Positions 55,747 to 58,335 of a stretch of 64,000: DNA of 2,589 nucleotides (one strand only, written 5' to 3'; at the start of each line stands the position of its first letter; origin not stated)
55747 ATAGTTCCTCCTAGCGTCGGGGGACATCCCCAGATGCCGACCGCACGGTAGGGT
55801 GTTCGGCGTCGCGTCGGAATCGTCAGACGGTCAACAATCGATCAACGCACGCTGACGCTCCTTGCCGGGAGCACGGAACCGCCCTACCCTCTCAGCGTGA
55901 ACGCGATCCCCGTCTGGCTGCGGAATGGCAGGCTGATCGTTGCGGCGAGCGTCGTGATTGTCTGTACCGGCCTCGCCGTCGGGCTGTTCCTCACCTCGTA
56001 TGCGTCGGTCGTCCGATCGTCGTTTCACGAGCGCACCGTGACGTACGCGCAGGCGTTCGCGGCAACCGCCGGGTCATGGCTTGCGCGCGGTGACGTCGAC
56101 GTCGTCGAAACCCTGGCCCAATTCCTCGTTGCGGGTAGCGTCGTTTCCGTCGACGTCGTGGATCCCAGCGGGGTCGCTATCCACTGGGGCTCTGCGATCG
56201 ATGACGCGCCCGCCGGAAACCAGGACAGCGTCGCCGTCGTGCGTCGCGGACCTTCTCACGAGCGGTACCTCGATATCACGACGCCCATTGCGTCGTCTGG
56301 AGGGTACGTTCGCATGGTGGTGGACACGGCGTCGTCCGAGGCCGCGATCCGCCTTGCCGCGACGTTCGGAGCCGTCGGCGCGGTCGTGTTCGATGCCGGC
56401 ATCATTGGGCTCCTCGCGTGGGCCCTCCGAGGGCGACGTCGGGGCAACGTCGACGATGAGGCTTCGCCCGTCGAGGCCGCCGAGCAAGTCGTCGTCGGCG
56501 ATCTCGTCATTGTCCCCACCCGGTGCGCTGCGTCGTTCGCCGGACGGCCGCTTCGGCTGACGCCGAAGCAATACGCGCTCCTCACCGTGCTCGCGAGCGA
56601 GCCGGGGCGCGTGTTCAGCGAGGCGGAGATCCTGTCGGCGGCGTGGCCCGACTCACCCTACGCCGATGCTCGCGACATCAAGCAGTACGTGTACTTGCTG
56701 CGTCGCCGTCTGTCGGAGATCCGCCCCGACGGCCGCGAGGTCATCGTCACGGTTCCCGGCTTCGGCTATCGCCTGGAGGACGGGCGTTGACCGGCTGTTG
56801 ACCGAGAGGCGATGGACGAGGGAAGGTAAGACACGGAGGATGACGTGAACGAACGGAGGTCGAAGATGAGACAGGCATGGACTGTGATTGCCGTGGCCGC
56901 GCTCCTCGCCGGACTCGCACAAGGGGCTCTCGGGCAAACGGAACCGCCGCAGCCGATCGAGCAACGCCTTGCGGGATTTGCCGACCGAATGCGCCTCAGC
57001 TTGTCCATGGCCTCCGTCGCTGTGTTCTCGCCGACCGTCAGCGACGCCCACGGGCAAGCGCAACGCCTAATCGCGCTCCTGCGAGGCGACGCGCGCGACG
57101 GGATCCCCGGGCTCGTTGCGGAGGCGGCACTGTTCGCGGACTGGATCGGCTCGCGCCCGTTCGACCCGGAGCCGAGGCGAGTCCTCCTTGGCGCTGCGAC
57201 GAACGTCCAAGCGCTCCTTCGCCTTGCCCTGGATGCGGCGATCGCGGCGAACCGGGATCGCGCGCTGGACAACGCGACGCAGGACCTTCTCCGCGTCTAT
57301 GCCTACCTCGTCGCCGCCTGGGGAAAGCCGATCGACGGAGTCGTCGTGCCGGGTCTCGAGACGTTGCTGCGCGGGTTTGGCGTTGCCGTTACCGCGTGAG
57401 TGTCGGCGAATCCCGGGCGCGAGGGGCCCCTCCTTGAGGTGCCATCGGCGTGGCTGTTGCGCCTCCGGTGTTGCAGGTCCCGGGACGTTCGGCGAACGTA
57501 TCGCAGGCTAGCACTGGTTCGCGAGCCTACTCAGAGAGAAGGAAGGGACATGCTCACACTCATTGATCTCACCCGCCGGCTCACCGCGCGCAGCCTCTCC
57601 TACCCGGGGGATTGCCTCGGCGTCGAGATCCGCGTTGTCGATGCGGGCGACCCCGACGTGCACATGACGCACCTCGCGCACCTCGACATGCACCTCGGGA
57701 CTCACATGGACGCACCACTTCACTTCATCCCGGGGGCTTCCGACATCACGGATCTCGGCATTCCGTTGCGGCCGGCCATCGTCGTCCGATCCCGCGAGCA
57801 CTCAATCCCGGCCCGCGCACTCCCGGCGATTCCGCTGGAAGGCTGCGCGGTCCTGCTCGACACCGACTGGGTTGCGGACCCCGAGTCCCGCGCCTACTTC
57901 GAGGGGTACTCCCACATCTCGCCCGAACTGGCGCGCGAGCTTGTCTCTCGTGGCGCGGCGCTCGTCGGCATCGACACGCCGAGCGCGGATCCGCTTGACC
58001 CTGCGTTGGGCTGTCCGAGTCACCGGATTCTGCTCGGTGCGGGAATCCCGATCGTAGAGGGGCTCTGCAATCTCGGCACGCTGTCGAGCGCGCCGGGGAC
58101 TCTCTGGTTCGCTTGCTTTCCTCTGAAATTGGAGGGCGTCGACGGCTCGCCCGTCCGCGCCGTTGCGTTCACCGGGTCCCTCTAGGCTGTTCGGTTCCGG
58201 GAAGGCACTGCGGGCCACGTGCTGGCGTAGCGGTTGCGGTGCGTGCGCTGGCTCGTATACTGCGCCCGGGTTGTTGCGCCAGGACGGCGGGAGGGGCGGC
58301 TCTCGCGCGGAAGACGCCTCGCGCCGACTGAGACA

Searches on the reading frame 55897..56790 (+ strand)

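Call 81: search_protein_families(library=ncbifam, proteins=[window:55897-56790:+], max_evalue=0.001)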
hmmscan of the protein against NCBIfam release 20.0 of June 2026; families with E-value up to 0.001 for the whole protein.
window:55897-56790:+ (297 aa): 32 families (the best 25 are shown)
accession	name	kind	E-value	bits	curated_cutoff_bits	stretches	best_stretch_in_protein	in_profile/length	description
NF040689.1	MtrAB_MtrA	equivalog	4.5e-13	49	300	1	192-292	118-217/219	MtrAB system response regulator MtrA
NF007982.1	PRK10710.1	equivalog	2.6e-12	46.8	380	1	199-294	134-228/235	envelope stress response regulator BaeR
NF041733.1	resp_reg_CseB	equivalog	3.8e-12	46.1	350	1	182-294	121-227/228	two-component system response regulator CseB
NF008296.0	PRK11083.1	equivalog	6.4e-12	45.4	273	1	195-294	128-226/228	two-component system response regulator CreB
NF053854.1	RespRegPhoBBctds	equivalog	8.9e-12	44.8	270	1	184-293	119-224/225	two-component system response regulator PhoB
TIGR02154.1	PhoB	equivalog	1.1e-11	44.5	296.2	1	189-293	123-225/226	phosphate regulon transcriptional regulator PhoB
NF033120.0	vanR_FM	exception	1.3e-10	41.3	460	1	192-293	129-229/231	vancomycin resistance response regulator transcription factor, VanR-F/VanR-M family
NF045944.1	ResRegRpaBCyano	equivalog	2.4e-10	40.2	330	1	181-293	114-227/229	response regulator transcription factor RpaB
NF033118.1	vanR-O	exception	1.6e-09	37.6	505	1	111-294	49-221/233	vancomycin resistance response regulator transcription factor VanR-O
NF033117.2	vanR_ACDEGLN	exception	5e-08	32.8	350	1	189-294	122-226/226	VanR-ABDEGLN family response regulator transcription factor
NF040534.1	resp_reg_YycF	equivalog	8.2e-08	31.8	340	1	180-295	115-229/231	response regulator YycF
NF007663.1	PRK10336.1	equivalog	1.4e-07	31.5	345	1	195-295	124-218/219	quorum sensing response regulator transcription factor QseB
NF007540.1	PRK10153.1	equivalog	1.4e-07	30.8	400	1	198-293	6-100/516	lysine decarboxylation/transport transcriptional activator CadC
NF007546.0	PRK10161.1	equivalog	4e-07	29.8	471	1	188-293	122-225/229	phosphate response regulator transcription factor PhoB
NF041209.1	resp_regPieR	equivalog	1.3e-06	28.2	450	1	211-295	147-229/231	two component system response regulator PieR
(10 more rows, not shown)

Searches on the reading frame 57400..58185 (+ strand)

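Call 81: search_protein_families(library=ncbifam, proteins=[window:57400-58185:+], max_evalue=0.001)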
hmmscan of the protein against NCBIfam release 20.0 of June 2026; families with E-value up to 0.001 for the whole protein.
window:57400-58185:+ (261 aa): 1 family
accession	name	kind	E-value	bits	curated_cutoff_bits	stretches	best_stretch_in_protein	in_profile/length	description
TIGR03035.1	trp_arylform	equivalog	3.6e-22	79.4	223.05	1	54-255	2-202/206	arylformamidase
